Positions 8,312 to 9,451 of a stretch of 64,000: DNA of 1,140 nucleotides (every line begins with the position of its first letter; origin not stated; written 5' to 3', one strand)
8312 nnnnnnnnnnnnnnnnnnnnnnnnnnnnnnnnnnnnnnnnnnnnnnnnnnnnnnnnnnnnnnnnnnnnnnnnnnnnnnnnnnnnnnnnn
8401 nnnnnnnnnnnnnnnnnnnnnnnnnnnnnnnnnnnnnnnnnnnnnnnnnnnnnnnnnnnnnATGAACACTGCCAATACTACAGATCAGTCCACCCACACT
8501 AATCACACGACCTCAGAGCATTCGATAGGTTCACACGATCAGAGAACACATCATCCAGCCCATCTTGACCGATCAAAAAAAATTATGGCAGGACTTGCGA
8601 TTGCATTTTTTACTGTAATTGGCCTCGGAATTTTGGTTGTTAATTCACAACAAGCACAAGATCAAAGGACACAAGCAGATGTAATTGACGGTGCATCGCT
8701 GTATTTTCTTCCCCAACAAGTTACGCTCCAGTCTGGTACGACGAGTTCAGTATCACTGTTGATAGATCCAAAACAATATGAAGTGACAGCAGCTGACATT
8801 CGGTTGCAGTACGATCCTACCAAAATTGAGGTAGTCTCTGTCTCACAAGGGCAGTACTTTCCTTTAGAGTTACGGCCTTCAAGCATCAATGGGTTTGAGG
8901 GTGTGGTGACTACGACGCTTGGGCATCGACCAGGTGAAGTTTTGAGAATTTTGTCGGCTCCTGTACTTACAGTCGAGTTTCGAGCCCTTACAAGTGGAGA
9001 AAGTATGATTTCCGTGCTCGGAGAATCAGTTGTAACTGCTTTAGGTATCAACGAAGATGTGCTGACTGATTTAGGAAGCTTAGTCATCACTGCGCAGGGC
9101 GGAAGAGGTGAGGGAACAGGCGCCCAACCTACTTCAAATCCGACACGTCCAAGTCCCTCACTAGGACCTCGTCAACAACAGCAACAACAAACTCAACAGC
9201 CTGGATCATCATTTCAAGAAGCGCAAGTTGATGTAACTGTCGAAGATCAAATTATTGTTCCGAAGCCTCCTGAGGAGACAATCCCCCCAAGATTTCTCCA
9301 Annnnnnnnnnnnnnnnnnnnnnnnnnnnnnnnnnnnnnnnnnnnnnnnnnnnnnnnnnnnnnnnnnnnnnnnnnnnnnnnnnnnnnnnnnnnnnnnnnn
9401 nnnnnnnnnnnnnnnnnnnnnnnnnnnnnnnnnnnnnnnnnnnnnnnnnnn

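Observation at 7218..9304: Minimal cohesin-dockerin pair: dockerin-tagged esterase next to a membrane-anchored cohesin-like protein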

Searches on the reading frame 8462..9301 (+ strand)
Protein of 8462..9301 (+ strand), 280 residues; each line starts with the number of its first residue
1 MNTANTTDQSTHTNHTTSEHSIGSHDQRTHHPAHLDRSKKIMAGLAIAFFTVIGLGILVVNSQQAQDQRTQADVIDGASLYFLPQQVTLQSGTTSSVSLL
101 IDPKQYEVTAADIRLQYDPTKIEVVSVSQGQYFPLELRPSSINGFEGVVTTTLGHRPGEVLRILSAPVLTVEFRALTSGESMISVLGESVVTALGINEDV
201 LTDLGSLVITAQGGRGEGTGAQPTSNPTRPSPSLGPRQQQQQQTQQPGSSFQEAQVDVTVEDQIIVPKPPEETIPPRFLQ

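Call 3: search_protein_families(library=pfam, proteins=[window:8462-9301:+], max_evalue=1)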
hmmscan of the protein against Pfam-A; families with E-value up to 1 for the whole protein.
window:8462-9301:+ (280 aa): 3 families
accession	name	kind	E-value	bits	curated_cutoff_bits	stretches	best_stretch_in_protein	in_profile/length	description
PF00963.24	Cohesin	-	9.5e-06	26.3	24.1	1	96-165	17-69/139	Cohesin domain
PF22370.1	FliC-like_3rd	-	0.11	13.2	27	1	67-130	41-104/120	Flagellin, beta sheet domain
PF13373.11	Dsc3_C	-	0.2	12.3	25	1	9-80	66-137/145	DSC E3 ubiquitin ligase complex subunit 3, C-terminal domain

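Call 4: search_protein_families(library=ncbifam, proteins=[window:8462-9301:+], max_evalue=1)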
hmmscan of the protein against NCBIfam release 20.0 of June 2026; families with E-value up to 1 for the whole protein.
window:8462-9301:+ (280 aa): 1 family
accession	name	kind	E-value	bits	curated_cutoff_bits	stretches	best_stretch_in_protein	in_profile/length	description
NF008173.0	PRK10920.1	equivalog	0.0084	15.2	313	1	9-76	7-73/390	uroporphyrinogen-III C-methyltransferase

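Call 7: find_homologous_proteins(query=window:8462-9301:+)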
Query window:8462-9301:+ (280 aa): 3 proteins with E <= 0.001 among 1627 candidates.
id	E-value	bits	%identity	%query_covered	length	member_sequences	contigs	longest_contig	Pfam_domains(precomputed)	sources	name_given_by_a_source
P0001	2.8e-175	599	100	100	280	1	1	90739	PF00963.25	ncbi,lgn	-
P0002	2.2e-129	448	78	96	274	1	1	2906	PF00963.25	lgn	-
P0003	9.5e-68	247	55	79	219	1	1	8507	PF00963.25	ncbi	ncbi:MAG: cohesin domain-containing protein [Microgenomates group bacterium]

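Call 20: search_solved_structures(query=A3, max_evalue=10, show_alignments=2)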
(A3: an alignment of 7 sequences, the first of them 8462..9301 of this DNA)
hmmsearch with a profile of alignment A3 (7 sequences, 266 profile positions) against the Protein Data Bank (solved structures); distinct sequences matched with E-value up to 10: 6.
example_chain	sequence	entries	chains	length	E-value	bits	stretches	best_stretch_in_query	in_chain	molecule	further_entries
4ums_A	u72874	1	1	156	0.051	16.1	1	111-206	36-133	CELLULOSOMAL ANCHORING SCAFFOLDIN B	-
1aoh_A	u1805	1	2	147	0.11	14.9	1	84-131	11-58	Cellulosomal-scaffolding protein A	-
3kcp_A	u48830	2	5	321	0.24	13.9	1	107-131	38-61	Cellulosomal-scaffolding protein A | Cellulosome anchoring protein cohesin region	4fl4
1anu_A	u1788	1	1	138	0.46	12.9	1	109-130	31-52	COHESIN-2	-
2ccl_A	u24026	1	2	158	0.53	12.7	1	109-130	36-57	CELLULOSOMAL SCAFFOLDING PROTEIN A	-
1ohz_A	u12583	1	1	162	0.55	12.7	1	109-130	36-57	CELLULOSOMAL SCAFFOLDING PROTEIN A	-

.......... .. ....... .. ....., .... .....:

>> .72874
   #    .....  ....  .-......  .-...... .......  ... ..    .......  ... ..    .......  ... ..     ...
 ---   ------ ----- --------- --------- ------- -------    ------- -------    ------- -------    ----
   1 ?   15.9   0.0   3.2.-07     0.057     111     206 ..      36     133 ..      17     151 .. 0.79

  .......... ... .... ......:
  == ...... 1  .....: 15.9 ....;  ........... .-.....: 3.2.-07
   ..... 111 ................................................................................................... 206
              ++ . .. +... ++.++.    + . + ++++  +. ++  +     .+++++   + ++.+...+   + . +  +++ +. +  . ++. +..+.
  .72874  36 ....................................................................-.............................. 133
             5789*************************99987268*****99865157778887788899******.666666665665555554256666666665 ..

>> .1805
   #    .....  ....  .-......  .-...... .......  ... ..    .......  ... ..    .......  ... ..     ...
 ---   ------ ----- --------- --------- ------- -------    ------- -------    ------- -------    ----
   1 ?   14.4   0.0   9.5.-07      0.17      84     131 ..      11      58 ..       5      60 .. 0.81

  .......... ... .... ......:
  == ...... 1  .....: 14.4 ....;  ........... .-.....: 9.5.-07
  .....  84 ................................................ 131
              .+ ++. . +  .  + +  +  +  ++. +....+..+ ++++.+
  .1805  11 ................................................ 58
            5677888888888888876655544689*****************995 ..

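Call 25: search_protein_families(library=pfam, alignment_id=A3, max_evalue=1)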
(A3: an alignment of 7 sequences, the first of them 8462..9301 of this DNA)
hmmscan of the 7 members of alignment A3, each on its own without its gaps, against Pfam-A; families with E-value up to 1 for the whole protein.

A. member 1, window:8462-9301:+ (280 aa): 3 families
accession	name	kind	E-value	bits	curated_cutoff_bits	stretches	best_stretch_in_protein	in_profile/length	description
PF00963.24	Cohesin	-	9.5e-06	26.3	24.1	1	96-165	17-69/139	Cohesin domain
PF22370.1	FliC-like_3rd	-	0.11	13.2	27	1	67-130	41-104/120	Flagellin, beta sheet domain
PF13373.11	Dsc3_C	-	0.2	12.3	25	1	9-80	66-137/145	DSC E3 ubiquitin ligase complex subunit 3, C-terminal domain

B. families by the number of members that match (of 7 scanned): 11 families
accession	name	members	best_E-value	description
PF00963.24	Cohesin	7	5e-07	Cohesin domain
PF22544.2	HYDIN_VesB_CFA65-like_Ig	2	0.0025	HYDIN/CFA65/VesB-like, Ig-like domain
PF06280.18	fn3_5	1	0.001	Fn3-like domain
PF15836.10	SSTK-IP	1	0.0045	SSTK-interacting protein, TSSK6-activating co-chaperone protein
PF15878.10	Frey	1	0.057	Protein Frey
PF06295.17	ZapG-like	1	0.09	Z-ring associated protein G-like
PF22370.1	FliC-like_3rd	1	0.11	Flagellin, beta sheet domain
PF02666.20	PS_Dcarbxylase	1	0.11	Phosphatidylserine decarboxylase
PF12911.12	OppC_N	1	0.11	N-terminal TM domain of oligopeptide transport permease C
PF13157.11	Enas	1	0.14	Endospore appendages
PF13373.11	Dsc3_C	1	0.2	DSC E3 ubiquitin ligase complex subunit 3, C-terminal domain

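Call 27: find_homologous_proteins(query=A3, max_evalue=0.001)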
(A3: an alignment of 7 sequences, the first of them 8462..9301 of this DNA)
Query A3 (7 sequences) (280 aa, profile of the alignment): 4 proteins with E <= 0.001 among 7783 candidates.
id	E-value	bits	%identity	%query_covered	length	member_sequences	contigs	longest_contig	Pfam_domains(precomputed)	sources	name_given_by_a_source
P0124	2.1e-101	357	27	75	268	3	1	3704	-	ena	-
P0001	1.1e-90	322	100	100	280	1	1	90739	PF00963.25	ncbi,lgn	-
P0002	1.2e-77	279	78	96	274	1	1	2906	PF00963.25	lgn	-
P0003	1.0e-76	276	55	79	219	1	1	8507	PF00963.25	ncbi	ncbi:MAG: cohesin domain-containing protein [Microgenomates group bacterium]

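Call 45: predict_structure(alignment_id=A5)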
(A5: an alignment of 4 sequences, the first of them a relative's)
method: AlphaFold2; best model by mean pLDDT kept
length: 280 residues; sequences in the alignment: 4
mean_pLDDT: 66.9   pTM: 0.51
mean pLDDT of the five models: 66.9, 63.0, 60.6, 53.5, 44.8
residues with pLDDT >= 90: 112; 70-90: 26; 50-70: 15; < 50: 127
segments of 3 or more residues with pLDDT < 50: 1-44, 53-73, 216-268, 278-280
pLDDT, mean of each block of 10 residues (from residue 1): 39 34 33 40 49 44 41 70 97 95 92 98 96 90 97 90 89 96 97 90 96 60 39 36 35 37 44 48
secondary structure, 60 per line:
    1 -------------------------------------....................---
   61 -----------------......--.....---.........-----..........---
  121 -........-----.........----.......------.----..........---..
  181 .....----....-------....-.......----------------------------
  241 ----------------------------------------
elements in order: H38-57 E78-83 E86-90 E94-102 E108-117 E122-129 E135-143 E148-154 E166-175 E179-185 E190-193 E201-204 E206-212

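Call 48: fold_search(model_id=the predicted structure, library=pdb)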
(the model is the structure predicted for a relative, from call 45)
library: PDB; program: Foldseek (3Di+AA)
matches with E <= 10: 1993; with E <= 0.001: 96
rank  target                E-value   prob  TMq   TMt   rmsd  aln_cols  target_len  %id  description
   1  4dh2_A                7.3e-10  1.00  0.41  0.69   6.9       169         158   16  Crystal structure of Coh-OlpC(Cthe_0452)-Doc435(Cthe_0435) complex: A novel type I Cohesin-Dockerin complex from Clost (released 2012-11-28)
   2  4dh2_C                8.6e-10  1.00  0.42  0.71   6.4       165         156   16  Crystal structure of Coh-OlpC(Cthe_0452)-Doc435(Cthe_0435) complex: A novel type I Cohesin-Dockerin complex from Clost (released 2012-11-28)
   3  1g1k_A                1.1e-09  1.00  0.40  0.72   3.1       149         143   17  COHESIN MODULE FROM THE CELLULOSOME OF CLOSTRIDIUM CELLULOLYTICUM (released 2000-11-22)
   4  6kgf_C                1.2e-09  1.00  0.43  0.77   3.2       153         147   16  Crystal structure of CaDoc0917(R16D)-CaCohA2 complex at pH 8.2 (released 2020-07-08)
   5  6kgc_A                1.3e-09  1.00  0.40  0.74   3.4       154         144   16  Crystal structure of CaDoc0917(R49D)-CaCohA2 complex at pH 5.4 (released 2020-07-08)
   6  2vn6_A                1.7e-09  1.00  0.40  0.69   2.9       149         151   17  The Clostridium cellulolyticum dockerin displays a dual binding mode for its cohesin partner (released 2008-05-13)
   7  6kgd_A                2.2e-09  1.00  0.39  0.70   3.7       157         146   16  Crystal structure of CaDoc0917(R49D)-CaCohA2 complex at pH 8.0 (released 2020-07-08)
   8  2vn5_C                3.3e-09  1.00  0.41  0.73   2.6       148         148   17  The Clostridium cellulolyticum dockerin displays a dual binding mode for its cohesin partner (released 2008-05-20)
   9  2xdh                  7.1e-09  1.00  0.38  0.72   3.2       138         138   14  Non-cellulosomal cohesin from the hyperthermophilic archaeon Archaeoglobus fulgidus (released 2010-05-26)
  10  6kge_A                7.5e-09  1.00  0.38  0.71   3.5       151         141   16  Crystal structure of CaDoc0917(R16D)-CaCohA2 complex at pH 5.5 (released 2020-07-08)
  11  6kgf_A                9.4e-09  1.00  0.39  0.72   3.4       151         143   16  Crystal structure of CaDoc0917(R16D)-CaCohA2 complex at pH 8.2 (released 2020-07-08)
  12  4uyq_A                9.9e-09  1.00  0.40  0.74   3.2       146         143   16  High resolution structure of the third cohesin ScaC in complex with the ScaB dockerin with a mutation in the C-termina (released 2015-04-15)
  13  4ums                  1.2e-08  1.00  0.41  0.69   6.3       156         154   15  The crystal structure of the seventh ScaB type I cohesin from Pseudobacteroides cellulosolvens (released 2015-05-06)
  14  2vn5_A                1.5e-08  1.00  0.41  0.76   2.6       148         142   17  The Clostridium cellulolyticum dockerin displays a dual binding mode for its cohesin partner (released 2008-05-20)
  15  4fl4_I                2.2e-08  1.00  0.42  0.38   2.6       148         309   11  Scaffoldin conformation and dynamics revealed by a ternary complex from the Clostridium thermocellum cellulosome (released 2012-06-27)
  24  3ul4_A                6.2e-08  1.00  0.41  0.76   2.7       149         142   13  Crystal structure of Coh-OlpA(Cthe_3080)-Doc918(Cthe_0918) complex: A novel type I Cohesin-Dockerin complex from Clost (released 2012-11-28)
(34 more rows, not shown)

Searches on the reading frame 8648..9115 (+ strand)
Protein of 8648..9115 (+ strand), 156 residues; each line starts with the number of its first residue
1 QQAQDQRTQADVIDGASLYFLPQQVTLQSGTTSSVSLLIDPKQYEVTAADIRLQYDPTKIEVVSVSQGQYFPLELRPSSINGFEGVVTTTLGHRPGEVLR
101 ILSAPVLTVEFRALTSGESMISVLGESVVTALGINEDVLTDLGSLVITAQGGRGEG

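Call 5: search_protein_families(library=pfam, proteins=[window:8648-9115:+], max_evalue=10)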
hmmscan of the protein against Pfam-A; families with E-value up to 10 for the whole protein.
seq(156 aa): 3 families
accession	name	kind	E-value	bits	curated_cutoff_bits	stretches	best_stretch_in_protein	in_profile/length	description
PF00963.24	Cohesin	-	3.4e-06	27.7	24.1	1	31-121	14-88/139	Cohesin domain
PF22370.1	FliC-like_3rd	-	0.094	13.4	27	1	23-70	57-106/120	Flagellin, beta sheet domain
PF22528.1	PRMT_C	-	0.19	12.1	27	1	17-56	121-160/164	Arginine methyltransferase oligomerization subdomain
